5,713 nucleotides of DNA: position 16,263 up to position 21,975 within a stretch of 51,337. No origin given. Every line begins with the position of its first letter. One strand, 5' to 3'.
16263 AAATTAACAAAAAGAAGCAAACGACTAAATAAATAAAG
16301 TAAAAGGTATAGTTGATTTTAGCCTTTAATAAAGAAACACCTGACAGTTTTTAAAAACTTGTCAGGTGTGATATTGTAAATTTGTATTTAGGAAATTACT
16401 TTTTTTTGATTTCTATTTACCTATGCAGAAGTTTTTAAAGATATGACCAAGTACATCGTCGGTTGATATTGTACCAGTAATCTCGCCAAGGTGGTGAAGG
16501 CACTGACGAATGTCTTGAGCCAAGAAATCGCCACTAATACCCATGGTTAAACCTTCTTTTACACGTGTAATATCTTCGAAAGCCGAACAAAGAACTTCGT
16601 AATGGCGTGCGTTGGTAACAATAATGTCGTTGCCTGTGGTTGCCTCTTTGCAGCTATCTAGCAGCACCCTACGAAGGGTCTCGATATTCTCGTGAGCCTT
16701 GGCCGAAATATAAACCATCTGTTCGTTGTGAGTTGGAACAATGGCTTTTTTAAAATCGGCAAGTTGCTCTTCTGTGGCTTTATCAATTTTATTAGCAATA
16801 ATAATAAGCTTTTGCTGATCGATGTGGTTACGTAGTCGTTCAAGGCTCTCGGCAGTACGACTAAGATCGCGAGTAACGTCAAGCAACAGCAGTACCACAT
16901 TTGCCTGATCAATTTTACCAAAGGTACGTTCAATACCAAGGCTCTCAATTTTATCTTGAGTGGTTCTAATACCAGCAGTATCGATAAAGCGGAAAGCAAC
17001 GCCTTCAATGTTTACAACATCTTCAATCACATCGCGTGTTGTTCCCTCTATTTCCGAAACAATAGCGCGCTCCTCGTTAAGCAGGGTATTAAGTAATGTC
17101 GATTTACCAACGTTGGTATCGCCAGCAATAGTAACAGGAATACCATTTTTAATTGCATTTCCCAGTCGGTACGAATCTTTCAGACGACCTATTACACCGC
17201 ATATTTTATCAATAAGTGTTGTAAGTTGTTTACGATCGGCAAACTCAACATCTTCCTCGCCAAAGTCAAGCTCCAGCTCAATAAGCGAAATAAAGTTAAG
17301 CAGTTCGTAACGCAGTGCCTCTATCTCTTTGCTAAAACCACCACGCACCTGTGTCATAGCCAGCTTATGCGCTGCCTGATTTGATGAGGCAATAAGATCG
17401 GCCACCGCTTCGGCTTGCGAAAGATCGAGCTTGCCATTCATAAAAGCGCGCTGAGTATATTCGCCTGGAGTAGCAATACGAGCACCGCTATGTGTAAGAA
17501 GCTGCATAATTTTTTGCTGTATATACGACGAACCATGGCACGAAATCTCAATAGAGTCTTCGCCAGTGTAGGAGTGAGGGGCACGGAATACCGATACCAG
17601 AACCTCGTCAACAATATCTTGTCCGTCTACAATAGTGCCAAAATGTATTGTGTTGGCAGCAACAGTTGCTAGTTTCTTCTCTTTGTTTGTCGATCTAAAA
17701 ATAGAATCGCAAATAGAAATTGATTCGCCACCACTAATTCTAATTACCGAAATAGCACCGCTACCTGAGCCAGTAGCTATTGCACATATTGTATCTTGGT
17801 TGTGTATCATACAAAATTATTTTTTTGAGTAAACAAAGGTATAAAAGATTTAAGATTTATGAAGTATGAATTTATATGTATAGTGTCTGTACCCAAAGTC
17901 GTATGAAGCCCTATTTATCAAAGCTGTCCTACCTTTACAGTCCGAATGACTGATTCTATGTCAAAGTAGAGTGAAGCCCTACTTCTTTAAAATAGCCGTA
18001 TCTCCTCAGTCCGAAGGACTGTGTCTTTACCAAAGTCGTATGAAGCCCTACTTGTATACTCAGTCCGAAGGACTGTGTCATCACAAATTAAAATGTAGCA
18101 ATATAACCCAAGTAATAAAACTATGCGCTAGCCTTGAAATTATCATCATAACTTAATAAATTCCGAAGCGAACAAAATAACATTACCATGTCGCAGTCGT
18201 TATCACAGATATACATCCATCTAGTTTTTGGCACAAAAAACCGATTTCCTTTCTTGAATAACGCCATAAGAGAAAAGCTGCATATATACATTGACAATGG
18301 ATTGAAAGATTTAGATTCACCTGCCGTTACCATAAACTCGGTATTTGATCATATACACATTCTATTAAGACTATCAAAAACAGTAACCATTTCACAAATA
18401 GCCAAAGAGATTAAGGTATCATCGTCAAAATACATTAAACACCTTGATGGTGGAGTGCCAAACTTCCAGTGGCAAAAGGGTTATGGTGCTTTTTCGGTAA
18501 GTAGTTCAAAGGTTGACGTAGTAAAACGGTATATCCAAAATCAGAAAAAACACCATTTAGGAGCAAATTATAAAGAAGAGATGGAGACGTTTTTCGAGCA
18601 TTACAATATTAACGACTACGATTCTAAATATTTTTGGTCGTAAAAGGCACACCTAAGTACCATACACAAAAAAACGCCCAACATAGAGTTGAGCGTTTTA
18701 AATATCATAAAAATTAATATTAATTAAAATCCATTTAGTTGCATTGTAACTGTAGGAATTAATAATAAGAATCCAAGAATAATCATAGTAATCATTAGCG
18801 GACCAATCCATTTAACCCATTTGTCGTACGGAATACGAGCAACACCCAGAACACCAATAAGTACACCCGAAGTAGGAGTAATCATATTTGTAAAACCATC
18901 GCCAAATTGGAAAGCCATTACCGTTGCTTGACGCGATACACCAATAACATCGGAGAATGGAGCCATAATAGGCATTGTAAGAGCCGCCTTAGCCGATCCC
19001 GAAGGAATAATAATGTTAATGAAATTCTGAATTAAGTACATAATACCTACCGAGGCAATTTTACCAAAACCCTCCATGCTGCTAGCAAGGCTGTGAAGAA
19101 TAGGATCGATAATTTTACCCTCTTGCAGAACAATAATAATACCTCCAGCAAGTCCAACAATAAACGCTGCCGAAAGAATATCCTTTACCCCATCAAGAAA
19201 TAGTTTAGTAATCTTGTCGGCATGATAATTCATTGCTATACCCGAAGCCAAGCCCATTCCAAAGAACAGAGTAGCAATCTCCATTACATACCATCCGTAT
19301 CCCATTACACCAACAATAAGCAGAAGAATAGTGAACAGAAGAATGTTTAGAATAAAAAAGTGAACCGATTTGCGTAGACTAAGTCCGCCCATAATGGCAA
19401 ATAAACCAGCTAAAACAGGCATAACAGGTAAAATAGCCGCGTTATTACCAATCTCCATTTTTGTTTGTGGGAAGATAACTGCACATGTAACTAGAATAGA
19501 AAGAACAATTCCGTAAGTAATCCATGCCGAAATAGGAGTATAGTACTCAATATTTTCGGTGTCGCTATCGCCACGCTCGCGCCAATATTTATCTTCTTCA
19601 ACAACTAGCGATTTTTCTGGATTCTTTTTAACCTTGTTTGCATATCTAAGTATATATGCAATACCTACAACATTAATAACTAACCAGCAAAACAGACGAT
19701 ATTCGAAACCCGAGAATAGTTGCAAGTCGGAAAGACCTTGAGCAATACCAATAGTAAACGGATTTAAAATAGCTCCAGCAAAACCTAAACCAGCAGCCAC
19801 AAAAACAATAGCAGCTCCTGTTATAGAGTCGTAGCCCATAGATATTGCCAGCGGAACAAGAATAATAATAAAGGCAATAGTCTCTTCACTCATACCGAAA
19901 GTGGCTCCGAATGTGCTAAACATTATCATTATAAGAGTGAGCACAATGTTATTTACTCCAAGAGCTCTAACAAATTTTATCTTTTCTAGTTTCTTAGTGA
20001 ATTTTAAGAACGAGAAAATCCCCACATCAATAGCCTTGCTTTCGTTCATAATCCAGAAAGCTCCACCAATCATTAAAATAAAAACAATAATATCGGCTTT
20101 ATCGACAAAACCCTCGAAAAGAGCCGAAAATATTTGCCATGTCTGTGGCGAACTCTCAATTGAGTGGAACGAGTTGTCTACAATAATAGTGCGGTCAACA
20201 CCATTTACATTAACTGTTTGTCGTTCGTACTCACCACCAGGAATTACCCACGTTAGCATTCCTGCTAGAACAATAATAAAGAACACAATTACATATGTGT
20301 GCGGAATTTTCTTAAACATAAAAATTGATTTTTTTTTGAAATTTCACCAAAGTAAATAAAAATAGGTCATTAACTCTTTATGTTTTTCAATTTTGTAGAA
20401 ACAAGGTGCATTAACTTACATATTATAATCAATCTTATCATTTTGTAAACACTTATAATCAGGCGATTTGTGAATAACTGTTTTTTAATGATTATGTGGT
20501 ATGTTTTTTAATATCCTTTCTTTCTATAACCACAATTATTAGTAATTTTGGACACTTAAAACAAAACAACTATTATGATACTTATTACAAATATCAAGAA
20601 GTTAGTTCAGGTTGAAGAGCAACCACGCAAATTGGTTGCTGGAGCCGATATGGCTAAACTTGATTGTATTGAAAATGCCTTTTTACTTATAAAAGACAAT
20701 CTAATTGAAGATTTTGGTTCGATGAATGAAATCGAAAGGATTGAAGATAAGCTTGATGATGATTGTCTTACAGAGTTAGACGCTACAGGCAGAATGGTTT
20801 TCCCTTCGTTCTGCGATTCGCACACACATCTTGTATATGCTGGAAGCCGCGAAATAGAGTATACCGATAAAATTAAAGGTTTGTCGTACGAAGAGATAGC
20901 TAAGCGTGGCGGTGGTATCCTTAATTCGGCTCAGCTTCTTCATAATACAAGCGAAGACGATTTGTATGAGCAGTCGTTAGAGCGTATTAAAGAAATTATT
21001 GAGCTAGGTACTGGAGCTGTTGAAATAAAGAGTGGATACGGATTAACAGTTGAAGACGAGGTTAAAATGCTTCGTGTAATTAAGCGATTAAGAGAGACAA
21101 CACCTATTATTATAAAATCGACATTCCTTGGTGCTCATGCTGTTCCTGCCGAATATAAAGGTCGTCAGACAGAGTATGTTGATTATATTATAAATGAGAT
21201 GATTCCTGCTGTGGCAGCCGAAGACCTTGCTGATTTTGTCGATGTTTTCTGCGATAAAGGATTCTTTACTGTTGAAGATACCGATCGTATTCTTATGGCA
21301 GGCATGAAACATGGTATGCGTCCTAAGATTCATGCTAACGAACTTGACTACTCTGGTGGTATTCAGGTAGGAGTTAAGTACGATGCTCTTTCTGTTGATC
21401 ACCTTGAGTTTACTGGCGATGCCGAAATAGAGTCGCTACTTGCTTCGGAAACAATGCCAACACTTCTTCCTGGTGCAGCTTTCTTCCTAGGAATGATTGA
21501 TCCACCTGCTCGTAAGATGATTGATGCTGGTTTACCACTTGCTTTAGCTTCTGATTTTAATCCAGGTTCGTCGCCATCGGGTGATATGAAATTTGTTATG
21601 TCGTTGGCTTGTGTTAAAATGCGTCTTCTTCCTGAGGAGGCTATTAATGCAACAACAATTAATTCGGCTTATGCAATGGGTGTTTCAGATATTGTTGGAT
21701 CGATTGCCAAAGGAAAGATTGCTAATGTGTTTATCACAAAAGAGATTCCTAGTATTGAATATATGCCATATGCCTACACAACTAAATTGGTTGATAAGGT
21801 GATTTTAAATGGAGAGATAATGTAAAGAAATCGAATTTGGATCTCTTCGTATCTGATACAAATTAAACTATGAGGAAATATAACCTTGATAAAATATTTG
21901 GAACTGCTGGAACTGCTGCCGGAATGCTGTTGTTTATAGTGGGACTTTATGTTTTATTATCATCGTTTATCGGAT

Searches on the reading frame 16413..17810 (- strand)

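Call 6: search_protein_families(library=pfam, proteins=[window:16413-17810:-], max_evalue=0.001)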
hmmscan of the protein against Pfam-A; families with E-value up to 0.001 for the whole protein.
window:16413-17810:- (465 aa): 11 families
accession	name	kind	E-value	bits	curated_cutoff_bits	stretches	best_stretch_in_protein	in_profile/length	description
PF12631.12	MnmE_helical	-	2.3e-50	172.1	40.1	1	130-462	1-211/211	MnmE helical domain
PF10396.14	TrmE_N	-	3.5e-42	143.7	29.8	1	7-127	1-117/117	GTP-binding protein TrmE N-terminus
PF01926.29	MMR_HSR1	-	1.2e-25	90.3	21.9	1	226-341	2-113/113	50S ribosome-binding GTPase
PF02421.24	FeoB_N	-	5.1e-09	36.3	27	1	226-381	3-154/156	Ferrous iron transport protein B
PF03193.22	RsgA_GTPase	-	7.7e-09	36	30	0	215-257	99-140/174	RsgA GTPase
PF00071.28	Ras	-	4e-08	33.4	21.6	1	227-380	3-153/162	Ras family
PF08477.19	Roc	-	3.1e-07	31.1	27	1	226-343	2-119/119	Ras of Complex, Roc, domain of DAPkinase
PF00009.33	GTP_EFTU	-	1.1e-06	28.8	26.5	1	226-385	6-184/188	Elongation factor Tu GTP binding domain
PF00350.29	Dynamin_N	-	3.8e-06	27.5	27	0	226-262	1-36/168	Dynamin family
PF16897.10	MMR_HSR1_Xtn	-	4.5e-05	23.8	35.2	1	329-382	52-99/106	C-terminal region of MMR_HSR1 domain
PF10662.15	PduV-EutP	-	0.00038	20.7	21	0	99-145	28-75/143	Ethanolamine utilisation - propanediol utilisation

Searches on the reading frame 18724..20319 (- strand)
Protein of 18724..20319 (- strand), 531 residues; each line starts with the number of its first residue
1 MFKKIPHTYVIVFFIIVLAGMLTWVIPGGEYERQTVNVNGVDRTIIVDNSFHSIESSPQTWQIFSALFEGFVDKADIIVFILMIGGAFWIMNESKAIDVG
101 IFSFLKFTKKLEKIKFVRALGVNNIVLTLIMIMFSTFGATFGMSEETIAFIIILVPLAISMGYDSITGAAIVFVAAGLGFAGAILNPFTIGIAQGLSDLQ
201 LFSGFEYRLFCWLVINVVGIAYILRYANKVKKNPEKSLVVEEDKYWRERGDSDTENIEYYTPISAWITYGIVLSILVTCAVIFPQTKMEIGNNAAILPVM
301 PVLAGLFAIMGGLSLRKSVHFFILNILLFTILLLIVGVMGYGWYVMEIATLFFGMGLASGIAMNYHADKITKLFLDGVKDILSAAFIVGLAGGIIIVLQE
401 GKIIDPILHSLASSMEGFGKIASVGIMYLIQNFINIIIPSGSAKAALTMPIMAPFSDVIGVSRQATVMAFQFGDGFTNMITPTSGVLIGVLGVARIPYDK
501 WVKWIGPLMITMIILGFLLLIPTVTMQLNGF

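Call 6: search_protein_families(library=pfam, proteins=[window:18724-20319:-], max_evalue=0.001)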
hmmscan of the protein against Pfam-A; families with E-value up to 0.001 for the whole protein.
window:18724-20319:- (531 aa): 3 families
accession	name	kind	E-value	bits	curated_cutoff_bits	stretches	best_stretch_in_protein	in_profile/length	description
PF03606.21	DcuC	-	2e-99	333.7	23.1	2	6-320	2-308/461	C4-dicarboxylate anaerobic carrier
PF02667.20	SCFA_trans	-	7.6e-08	32.2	27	1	424-496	356-426/453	Short chain fatty acid transporter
PF03806.19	ABG_transport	-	0.00058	18.7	27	0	347-525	302-482/502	AbgT putative transporter family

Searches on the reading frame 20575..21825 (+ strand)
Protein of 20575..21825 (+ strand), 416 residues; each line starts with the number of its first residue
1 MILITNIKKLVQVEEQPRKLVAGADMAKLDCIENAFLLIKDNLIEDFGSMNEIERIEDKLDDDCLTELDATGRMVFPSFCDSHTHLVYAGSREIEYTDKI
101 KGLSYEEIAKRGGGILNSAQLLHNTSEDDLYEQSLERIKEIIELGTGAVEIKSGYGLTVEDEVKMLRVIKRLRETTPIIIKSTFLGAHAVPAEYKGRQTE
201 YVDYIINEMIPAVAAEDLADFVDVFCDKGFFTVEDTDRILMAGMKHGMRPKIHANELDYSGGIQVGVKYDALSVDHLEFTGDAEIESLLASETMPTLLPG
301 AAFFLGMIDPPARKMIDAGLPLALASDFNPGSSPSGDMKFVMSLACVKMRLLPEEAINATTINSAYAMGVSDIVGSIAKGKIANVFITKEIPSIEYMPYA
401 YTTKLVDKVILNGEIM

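Call 6: search_protein_families(library=pfam, proteins=[window:20575-21825:+], max_evalue=0.001)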
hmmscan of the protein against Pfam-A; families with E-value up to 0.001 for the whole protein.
window:20575-21825:+ (416 aa): 2 families
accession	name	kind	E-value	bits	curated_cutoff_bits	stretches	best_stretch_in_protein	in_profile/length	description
PF07969.17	Amidohydro_3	-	4.1e-16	60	29.7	2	273-415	309-470/472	Amidohydrolase family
PF01979.26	Amidohydro_1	-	2.1e-14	54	25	1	311-415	234-344/345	Amidohydrolase family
